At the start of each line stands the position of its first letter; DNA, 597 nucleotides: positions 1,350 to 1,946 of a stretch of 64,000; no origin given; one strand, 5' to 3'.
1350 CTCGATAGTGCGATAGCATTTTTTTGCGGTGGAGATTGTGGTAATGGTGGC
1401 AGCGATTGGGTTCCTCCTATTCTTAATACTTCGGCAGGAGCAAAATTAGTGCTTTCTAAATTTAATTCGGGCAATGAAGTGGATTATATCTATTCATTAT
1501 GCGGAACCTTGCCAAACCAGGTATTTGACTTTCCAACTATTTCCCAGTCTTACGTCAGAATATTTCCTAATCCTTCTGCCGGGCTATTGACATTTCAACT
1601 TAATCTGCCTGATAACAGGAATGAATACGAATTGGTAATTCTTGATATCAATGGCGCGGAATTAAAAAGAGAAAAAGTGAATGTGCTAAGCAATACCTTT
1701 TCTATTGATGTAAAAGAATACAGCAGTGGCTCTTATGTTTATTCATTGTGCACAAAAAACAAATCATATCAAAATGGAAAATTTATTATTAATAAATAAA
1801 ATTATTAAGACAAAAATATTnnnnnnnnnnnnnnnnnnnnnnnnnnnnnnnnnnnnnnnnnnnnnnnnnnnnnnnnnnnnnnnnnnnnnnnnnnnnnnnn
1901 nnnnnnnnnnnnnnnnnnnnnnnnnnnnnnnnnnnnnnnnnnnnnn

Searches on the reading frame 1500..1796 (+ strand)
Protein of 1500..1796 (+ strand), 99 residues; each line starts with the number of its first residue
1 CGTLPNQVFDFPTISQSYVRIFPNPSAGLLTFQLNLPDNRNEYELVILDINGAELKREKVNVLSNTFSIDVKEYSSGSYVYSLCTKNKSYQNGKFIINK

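Call 66: search_protein_families(library=ncbifam, proteins=[window:1500-1796:+], max_evalue=0.01)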
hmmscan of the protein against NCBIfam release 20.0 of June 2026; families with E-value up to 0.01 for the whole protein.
window:1500-1796:+ (99 aa): 2 families
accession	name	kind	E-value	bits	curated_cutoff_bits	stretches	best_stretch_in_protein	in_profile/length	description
TIGR04183.1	Por_Secre_tail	domain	8.4e-10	38.5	23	1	21-98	1-72/72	T9SS type A sorting domain-containing protein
NF038113.1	T9SSA_dep_M36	equivalog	1.3e-07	30.2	885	1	15-97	789-868/869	T9SS-dependent M36 family metallopeptidase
